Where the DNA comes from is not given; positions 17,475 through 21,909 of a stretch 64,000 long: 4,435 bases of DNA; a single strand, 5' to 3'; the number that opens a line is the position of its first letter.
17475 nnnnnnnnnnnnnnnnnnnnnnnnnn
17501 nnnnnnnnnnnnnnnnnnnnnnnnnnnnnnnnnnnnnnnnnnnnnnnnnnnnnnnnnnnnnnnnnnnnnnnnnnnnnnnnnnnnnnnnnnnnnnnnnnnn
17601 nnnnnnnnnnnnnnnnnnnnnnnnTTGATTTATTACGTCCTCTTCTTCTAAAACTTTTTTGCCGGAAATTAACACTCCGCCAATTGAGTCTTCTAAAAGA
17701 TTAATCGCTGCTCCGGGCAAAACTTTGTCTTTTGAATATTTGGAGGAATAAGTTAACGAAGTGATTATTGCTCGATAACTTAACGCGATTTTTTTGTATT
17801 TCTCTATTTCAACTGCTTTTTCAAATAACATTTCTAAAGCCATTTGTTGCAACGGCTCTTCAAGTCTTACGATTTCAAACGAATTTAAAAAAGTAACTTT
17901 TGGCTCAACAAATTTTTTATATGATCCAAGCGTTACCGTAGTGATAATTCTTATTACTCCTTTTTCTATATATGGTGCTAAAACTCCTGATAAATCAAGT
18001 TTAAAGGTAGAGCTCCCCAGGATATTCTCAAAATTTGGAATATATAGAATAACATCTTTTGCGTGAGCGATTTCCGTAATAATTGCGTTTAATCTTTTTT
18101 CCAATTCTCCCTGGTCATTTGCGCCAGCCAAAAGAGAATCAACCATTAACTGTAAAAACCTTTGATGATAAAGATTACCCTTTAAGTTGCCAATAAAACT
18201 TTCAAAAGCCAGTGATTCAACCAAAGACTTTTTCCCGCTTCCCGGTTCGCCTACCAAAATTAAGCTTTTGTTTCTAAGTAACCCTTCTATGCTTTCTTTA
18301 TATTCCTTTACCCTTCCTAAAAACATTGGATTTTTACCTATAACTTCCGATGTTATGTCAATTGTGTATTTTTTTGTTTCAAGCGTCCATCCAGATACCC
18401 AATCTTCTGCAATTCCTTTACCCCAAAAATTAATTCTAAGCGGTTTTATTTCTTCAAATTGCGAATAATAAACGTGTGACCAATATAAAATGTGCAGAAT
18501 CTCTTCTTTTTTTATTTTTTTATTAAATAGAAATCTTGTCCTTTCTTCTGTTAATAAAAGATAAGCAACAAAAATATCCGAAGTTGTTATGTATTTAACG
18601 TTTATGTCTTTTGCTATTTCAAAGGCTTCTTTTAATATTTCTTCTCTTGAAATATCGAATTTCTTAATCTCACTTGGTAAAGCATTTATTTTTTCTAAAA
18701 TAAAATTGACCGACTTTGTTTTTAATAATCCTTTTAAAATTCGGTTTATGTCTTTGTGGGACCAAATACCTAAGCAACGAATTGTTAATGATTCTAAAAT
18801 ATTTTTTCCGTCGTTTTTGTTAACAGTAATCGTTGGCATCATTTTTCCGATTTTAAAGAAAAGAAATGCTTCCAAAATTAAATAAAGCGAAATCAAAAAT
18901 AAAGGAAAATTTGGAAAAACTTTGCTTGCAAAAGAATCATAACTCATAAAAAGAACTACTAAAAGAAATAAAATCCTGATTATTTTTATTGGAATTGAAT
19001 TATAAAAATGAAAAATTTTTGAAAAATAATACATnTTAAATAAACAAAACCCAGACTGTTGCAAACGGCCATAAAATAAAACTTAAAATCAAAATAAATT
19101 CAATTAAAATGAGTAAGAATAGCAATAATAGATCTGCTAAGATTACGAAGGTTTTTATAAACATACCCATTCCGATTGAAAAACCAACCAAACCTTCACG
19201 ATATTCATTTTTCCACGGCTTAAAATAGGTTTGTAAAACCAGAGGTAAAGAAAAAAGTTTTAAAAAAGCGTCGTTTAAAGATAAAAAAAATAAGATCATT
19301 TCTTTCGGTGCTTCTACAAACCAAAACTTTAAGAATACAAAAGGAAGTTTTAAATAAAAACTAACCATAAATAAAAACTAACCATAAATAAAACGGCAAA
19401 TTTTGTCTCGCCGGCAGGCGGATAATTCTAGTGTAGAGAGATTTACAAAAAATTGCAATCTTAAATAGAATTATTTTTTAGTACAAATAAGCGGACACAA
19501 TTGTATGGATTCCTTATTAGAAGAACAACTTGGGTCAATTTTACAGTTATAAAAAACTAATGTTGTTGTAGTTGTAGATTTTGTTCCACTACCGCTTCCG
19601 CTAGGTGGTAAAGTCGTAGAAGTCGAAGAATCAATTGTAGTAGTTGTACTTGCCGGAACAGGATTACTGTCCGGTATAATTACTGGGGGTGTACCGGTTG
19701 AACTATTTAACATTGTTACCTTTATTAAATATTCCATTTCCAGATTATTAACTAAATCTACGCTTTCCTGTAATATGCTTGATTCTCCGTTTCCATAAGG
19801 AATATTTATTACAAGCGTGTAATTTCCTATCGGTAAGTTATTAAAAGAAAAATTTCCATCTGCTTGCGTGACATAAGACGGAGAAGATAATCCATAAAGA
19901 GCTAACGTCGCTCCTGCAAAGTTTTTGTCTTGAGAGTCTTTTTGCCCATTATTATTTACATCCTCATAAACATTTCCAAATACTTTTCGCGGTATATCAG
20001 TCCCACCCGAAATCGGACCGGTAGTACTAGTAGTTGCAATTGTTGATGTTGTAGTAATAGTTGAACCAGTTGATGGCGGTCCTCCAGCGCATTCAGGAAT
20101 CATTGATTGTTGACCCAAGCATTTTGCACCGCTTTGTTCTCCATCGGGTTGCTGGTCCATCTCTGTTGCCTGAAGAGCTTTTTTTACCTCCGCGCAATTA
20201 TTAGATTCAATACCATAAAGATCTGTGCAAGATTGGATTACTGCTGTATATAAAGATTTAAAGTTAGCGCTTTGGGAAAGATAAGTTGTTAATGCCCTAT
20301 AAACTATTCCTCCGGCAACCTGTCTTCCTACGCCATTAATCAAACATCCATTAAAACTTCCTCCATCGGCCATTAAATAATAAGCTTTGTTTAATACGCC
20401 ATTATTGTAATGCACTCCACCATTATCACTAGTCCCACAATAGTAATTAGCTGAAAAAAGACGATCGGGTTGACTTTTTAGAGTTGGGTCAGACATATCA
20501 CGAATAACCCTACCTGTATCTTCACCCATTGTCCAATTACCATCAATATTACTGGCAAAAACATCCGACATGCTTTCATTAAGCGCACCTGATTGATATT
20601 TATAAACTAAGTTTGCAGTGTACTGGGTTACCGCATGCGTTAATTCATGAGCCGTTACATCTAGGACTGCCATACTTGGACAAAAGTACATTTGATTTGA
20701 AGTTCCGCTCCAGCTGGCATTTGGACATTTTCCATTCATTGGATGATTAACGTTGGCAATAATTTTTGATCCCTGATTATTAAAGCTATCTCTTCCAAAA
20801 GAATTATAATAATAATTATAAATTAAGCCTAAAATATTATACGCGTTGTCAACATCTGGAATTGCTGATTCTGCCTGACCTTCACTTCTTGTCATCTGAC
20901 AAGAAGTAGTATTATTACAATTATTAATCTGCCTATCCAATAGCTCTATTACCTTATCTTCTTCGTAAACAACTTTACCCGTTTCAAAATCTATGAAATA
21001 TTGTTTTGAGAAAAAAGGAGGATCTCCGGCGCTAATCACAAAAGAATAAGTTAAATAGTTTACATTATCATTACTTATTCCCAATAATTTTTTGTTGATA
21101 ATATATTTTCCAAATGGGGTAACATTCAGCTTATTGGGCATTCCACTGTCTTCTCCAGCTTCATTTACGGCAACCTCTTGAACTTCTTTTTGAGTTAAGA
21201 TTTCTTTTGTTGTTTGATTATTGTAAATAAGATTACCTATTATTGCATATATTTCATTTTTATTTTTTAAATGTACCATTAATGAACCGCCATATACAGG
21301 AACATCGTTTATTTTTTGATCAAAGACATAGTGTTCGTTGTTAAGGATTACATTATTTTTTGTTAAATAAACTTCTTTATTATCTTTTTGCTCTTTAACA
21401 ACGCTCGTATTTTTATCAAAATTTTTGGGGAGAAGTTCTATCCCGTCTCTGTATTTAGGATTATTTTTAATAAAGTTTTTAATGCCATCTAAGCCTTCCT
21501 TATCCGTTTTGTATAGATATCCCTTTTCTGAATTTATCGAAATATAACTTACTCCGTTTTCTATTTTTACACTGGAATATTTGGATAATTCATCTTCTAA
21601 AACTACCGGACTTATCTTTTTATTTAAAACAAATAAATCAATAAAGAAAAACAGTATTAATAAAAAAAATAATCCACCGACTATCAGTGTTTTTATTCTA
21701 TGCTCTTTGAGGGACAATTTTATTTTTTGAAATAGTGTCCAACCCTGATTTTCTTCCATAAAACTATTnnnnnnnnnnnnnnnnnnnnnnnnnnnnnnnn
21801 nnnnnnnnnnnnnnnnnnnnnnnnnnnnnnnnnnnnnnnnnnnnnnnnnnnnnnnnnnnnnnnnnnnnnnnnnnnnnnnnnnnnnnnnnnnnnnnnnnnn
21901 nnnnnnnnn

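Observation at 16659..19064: Membrane-anchored Clp/Hsp100 paralog with a catalytically dead first AAA+ ring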

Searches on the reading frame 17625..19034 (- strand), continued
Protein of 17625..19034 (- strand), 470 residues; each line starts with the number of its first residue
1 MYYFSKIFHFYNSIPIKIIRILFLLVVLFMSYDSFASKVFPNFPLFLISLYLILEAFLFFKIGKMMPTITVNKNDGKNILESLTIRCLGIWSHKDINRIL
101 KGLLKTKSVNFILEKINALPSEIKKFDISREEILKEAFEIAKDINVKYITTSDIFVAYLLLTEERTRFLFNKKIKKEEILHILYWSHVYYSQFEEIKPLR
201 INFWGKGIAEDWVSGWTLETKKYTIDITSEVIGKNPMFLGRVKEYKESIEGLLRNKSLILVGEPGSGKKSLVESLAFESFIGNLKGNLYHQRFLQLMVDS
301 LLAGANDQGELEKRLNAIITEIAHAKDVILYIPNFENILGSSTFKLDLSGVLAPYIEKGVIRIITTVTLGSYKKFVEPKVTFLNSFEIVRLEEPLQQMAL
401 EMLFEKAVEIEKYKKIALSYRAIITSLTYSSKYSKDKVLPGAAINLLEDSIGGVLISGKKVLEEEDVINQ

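Call 60: list_cluster_members(proteins=[P0256, P0281, P0295, P0298, P0306, P0310, P0329, P0334, P0340, P0365])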
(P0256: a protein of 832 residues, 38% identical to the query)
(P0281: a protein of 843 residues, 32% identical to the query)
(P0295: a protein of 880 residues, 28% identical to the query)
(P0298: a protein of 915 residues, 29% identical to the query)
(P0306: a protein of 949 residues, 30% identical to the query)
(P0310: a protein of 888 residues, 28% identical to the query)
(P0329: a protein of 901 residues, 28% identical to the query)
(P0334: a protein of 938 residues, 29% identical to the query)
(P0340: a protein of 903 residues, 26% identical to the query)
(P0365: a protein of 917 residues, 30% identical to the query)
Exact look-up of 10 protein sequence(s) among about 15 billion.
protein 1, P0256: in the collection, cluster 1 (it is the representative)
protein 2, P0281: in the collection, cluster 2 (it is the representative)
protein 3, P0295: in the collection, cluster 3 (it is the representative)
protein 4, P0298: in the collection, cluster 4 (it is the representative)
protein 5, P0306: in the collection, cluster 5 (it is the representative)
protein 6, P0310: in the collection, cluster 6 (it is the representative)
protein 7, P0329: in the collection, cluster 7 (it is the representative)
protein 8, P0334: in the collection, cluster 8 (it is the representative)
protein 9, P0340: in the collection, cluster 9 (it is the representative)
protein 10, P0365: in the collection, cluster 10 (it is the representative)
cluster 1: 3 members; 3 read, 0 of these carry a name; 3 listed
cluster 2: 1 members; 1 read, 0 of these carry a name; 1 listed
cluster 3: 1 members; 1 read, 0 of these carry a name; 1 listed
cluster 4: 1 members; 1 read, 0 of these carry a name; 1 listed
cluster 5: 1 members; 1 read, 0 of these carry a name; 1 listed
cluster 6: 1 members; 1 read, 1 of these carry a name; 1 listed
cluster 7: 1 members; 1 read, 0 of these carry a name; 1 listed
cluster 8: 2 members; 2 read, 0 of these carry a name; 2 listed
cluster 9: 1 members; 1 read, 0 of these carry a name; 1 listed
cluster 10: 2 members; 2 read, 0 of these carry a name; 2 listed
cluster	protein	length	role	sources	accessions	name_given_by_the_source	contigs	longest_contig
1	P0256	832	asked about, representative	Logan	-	-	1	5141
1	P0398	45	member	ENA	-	-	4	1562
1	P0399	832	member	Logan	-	-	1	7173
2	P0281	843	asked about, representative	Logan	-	-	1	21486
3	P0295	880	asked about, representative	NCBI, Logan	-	-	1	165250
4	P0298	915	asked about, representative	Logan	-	-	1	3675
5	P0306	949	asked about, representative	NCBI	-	-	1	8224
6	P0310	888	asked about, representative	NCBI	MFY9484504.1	MAG: ATP-dependent Clp protease ATP-binding subunit [Patescibacteria group bacterium]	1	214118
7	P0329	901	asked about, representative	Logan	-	-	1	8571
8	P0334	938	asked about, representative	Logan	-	-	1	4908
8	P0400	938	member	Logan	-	-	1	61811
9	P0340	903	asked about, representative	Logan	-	-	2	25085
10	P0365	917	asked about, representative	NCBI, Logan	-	-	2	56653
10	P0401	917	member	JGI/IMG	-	-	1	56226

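Call 69: predict_structure(alignment_id=A4)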
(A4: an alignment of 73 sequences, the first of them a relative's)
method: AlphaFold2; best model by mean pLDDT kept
length: 820 residues; sequences in the alignment: 73
mean_pLDDT: 80.0   pTM: 0.65
mean pLDDT of the five models: 80.0, 79.8, 77.8, 76.1, 74.6
residues with pLDDT >= 90: 102; 70-90: 598; 50-70: 83; < 50: 37
segments of 3 or more residues with pLDDT < 50: 43-52, 125-127, 229-247
pLDDT, mean of each block of 10 residues (from residue 1): 62 68 61 53 43 54 70 76 75 75 79 74 57 79 88 90 87 81 82 87 85 87 65 38 46 81 77 84 91 89 89 83 88 82 85 81 90 71 85 89 86 87 88 88 89 92 82 88 92 91 81 75 86 84 86 76 90 86 83 89 85 78 83 91 87 84 82 89 84 83 85 84 86 83 82 81 80 74 82 82 80 75
secondary structure, 60 per line:
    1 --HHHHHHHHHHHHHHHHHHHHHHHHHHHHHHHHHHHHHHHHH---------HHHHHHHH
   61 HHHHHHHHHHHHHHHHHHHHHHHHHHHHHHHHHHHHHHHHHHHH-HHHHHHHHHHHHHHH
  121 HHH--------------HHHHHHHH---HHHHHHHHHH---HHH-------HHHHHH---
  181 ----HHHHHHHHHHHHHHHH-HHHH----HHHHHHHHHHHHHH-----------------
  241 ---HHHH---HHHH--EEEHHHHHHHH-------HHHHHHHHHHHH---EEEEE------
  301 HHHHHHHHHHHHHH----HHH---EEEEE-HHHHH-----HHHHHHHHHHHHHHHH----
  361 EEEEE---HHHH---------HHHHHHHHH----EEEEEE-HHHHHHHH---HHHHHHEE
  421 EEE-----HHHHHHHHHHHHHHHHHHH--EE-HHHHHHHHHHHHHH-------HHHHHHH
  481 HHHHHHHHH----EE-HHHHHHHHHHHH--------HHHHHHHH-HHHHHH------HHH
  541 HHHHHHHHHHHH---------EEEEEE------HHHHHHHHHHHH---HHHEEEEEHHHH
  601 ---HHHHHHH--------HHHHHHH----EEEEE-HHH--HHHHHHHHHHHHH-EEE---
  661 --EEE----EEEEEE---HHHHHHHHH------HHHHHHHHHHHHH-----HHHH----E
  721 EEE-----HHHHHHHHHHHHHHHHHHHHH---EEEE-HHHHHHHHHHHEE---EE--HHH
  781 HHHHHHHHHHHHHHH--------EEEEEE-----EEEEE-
elements in order (helices of 4 or more, strands of 3 or more residues): H3-43 H53-104 H106-123 H138-145 H149-158 H172-177 H185-200 H202-205 H210-223 H244-247 H251-254 E257-259 H260-267 H275-286 E290-294 H301-314 E325-329 H331-335 H341-356 E361-365 H369-372 H382-390 E395-400 H402-409 H413-418 E419-423 H429-447 H453-466 H474-489 H497-508 H517-524 H526-531 H538-552 E562-567 H574-585 E592-596 H597-600 H604-610 H619-625 E630-634 H641-653 E655-657 E663-665 E670-675 H679-687 H694-706 H712-715 E720-723 H729-749 E753-756 H758-768 H778-795 E804-809 E815-819
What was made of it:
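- The AF2 model of a natural fusion gave only low confidence for the membrane part (pLDDT 43-79, call 69).
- Tried and rejected: The AF2 model of a natural p110-ATPase fusion (A4) gave low confidence for the membrane part (call 69).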

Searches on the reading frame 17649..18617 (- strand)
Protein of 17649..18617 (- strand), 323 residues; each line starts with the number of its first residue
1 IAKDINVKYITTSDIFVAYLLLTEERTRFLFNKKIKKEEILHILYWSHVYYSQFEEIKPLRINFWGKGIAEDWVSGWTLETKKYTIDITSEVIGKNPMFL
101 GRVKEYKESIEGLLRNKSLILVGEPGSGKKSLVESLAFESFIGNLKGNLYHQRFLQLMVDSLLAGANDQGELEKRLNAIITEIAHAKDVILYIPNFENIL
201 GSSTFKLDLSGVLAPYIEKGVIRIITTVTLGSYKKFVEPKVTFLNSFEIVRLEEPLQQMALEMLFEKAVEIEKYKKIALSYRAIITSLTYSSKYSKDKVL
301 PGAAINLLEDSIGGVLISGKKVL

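Call 44: find_related_loci(query=A3, collection=genome_contigs, flank=6000)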
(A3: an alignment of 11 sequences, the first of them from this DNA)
Query A3 (323 aa) in genome_contigs; peptide patterns used: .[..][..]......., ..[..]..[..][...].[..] (x = any residue, [..] = any of these).
101 stretches matched a pattern; 54 encode a relative of the query (tblastn E <= 1e-3); 54 distinct loci.
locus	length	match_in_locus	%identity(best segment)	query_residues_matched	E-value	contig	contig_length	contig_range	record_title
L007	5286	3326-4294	79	1-323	0e+0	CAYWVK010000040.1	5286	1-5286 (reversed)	MAG TPA_asm: uncultured Gammaproteobacteria bacterium isolate SRP192927_co6_216 genome assembly, contig: NODE_43620_leng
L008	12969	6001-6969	77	1-323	1e-172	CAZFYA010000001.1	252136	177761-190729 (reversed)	MAG TPA_asm: uncultured Gammaproteobacteria bacterium isolate SRP239243_co2_396 genome assembly, contig: NODE_17_length_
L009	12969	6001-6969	57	1-323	5e-128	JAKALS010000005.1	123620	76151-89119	MAG: bacterium isolate WY5.bin132 NODE_219_length_123620_cov_6.550169, whole genome shotgun sequence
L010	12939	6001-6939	59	10-323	4e-124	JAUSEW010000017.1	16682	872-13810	MAG: Candidatus Levyibacteriota bacterium isolate E14_maxbin.252 E14_k141_1209858, whole genome shotgun sequence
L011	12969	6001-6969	56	1-323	4e-123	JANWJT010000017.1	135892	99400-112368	MAG: Candidatus Microgenomates bacterium isolate CRAIB_MAG74 c_000000092508, whole genome shotgun sequence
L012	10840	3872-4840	54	1-323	5e-123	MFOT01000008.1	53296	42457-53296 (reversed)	MAG: Candidatus Levybacteria bacterium RIFCSPLOWO2_01_FULL_38_21 rifcsplowo2_01_scaffold_1744, whole genome shotgun sequ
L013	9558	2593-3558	56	2-323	8e-123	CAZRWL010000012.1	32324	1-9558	MAG TPA_asm: uncultured Gammaproteobacteria bacterium isolate SRP269290_co1_1073 genome assembly, contig: NODE_1477_leng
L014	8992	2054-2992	57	10-323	2e-122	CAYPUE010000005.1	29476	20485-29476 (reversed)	MAG TPA_asm: uncultured Gammaproteobacteria bacterium isolate SRP269290_co2_354 genome assembly, contig: NODE_1408_lengt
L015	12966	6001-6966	54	2-323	8e-122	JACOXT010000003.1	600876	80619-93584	MAG: Candidatus Levyibacteriota bacterium isolate NC_groundwater_160_Ag_S-0.1um_36_20 S4_GD2017_2_S1_scaffold_58, whole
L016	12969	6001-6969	53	1-323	5e-122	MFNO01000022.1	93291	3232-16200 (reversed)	MAG: Candidatus Levybacteria bacterium RIFCSPHIGHO2_01_FULL_38_26 rifcsphigho2_01_scaffold_421, whole genome shotgun seq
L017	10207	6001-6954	57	6-323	3e-121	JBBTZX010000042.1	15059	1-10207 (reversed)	MAG: Patescibacteria group bacterium isolate H14-bin027_1 H14_bin027_1_000000000042, whole genome shotgun sequence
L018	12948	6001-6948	55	6-323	5e-121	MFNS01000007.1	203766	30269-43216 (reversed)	MAG: Candidatus Levybacteria bacterium RIFCSPHIGHO2_01_FULL_40_16 rifcsphigho2_01_scaffold_68, whole genome shotgun sequ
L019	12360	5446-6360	56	1-305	8e-121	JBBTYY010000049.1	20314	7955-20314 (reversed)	MAG: Patescibacteria group bacterium isolate H52-bin050_1 H52_bin050_1_000000000049, whole genome shotgun sequence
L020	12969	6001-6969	58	1-323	6e-120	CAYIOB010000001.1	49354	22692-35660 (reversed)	MAG TPA_asm: uncultured Gammaproteobacteria bacterium isolate ERP119705_co25_644 genome assembly, contig: NODE_228_lengt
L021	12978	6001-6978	54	1-323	4e-119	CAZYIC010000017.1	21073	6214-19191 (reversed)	MAG TPA_asm: uncultured Gammaproteobacteria bacterium isolate binchicken_co38_456 genome assembly, contig: NODE_5271_len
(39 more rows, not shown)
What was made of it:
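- Tried and rejected: It was repeated with a closer alignment (A3, call 44).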

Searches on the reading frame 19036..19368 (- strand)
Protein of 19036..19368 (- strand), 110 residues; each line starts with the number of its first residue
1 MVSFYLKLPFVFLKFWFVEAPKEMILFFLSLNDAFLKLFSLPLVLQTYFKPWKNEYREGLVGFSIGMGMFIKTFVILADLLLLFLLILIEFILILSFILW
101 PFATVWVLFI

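Call 6: search_protein_families(library=pfam, proteins=[window:19036-19368:-], max_evalue=0.01)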
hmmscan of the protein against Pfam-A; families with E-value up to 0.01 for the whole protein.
window:19036-19368:- (110 aa): 0 families

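Call 28: find_homologous_proteins(query=window:19039-19368:-, max_evalue=0.001)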
Query window:19039-19368:- (110 aa): 357 proteins with E <= 0.001 among 414 candidates; the best 120 are listed.
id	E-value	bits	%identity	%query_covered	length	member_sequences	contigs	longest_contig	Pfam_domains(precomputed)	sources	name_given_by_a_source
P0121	2.6e-59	216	100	100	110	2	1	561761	-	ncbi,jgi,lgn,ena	-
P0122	1.6e-47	178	77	100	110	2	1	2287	-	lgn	-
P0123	2.0e-47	178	77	100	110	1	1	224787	-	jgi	jgi:hypothetical protein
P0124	6.1e-46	173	76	100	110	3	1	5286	-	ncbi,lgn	-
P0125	7.3e-46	173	74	100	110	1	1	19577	-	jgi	jgi:hypothetical protein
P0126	4.4e-45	171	75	100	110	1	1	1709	-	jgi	jgi:hypothetical protein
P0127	3.1e-43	165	74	100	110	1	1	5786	-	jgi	jgi:hypothetical protein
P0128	6.2e-43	164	70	98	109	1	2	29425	-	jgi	-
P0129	2.0e-40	156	69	85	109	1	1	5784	-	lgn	-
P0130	1.1e-39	153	71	96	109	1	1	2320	-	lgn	-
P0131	2.5e-39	152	68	97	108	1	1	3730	-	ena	-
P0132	3.3e-39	152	69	97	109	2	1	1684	-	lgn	-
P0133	4.6e-39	151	73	94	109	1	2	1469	-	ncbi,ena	-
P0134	5.1e-39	151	71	94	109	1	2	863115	-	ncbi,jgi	-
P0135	1.1e-38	150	66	100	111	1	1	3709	-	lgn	-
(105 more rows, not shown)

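Call 35: search_protein_families(library=ncbifam, proteins=[window:19039-19368:-], max_evalue=0.01)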
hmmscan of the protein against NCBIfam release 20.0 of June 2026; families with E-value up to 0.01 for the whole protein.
window:19039-19368:- (110 aa): 0 families

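Call 74: search_protein_families(library=padloc, proteins=[window:19039-19368:-], max_evalue=0.001)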
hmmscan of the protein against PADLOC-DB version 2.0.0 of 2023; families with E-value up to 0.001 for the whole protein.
window:19039-19368:- (110 aa): 0 families

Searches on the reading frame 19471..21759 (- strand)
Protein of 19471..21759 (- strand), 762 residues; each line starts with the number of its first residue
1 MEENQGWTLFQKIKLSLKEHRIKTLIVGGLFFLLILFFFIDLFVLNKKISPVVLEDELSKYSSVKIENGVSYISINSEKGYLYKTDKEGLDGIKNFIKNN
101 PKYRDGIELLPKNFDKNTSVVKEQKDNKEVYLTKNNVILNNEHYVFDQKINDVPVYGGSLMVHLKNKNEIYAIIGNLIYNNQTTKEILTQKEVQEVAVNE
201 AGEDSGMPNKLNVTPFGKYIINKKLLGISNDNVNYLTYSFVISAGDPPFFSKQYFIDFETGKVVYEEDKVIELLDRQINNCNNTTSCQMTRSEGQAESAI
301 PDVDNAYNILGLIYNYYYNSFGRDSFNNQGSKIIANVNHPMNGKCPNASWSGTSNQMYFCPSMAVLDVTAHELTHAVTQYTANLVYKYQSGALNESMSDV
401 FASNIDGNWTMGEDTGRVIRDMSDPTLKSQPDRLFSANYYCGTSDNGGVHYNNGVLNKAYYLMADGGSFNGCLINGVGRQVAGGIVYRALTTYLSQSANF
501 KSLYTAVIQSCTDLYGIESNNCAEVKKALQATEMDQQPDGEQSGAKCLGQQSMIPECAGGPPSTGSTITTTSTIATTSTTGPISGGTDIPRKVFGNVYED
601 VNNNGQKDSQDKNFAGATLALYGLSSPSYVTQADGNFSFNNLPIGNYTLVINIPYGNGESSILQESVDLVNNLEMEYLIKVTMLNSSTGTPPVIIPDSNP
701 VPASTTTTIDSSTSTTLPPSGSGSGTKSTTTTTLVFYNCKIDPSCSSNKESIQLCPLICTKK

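Call 6: search_protein_families(library=pfam, proteins=[window:19471-21759:-], max_evalue=0.01)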
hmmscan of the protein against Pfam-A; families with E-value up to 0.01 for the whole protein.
window:19471-21759:- (762 aa): 8 families
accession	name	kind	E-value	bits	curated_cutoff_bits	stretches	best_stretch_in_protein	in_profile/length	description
PF02868.21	Peptidase_M4_C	-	1.6e-39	135.9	24.4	1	382-532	1-163/165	Thermolysin metallopeptidase, alpha-helical domain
PF01447.24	Peptidase_M4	-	6.6e-15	56.3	22.4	1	286-379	47-145/145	Thermolysin metallopeptidase, catalytic domain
PF17210.9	SdrD_B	-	3.1e-08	34.2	29.7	1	596-658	6-71/112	SdrD B-like domain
PF07504.19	FTP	-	4.1e-06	27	21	1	142-177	16-51/51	Fungalysin/Thermolysin Propeptide Motif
PF13620.12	CarboxypepD_reg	-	3.5e-05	24.5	32.3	1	608-652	8-55/82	Carboxypeptidase regulatory-like domain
PF17802.7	SpaA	-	0.00045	20.8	23.1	1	607-649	8-56/91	Prealbumin-like fold domain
PF13715.12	CarbopepD_reg_2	-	0.00085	19.7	32.2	1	611-652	11-51/88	CarboxypepD_reg-like domain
PF09430.16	EMC7_beta-sandw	-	0.005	17.5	26.6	0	628-655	22-49/122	ER membrane protein complex subunit 7, beta-sandwich domain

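Call 35: search_protein_families(library=ncbifam, proteins=[window:19471-21759:-], max_evalue=0.01)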
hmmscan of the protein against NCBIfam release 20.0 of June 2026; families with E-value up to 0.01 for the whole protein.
window:19471-21759:- (762 aa): 2 families
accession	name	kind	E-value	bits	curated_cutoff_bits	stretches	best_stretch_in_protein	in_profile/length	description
NF047971.1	ThermolysLepto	equivalog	4.1e-15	55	1350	1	364-531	431-613/776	M4 family metalopeptidase thermolysin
NF045902.1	MetaloprotProALeg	equivalog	6.3e-12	45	900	1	306-535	308-534/539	zinc metalloprotease ProA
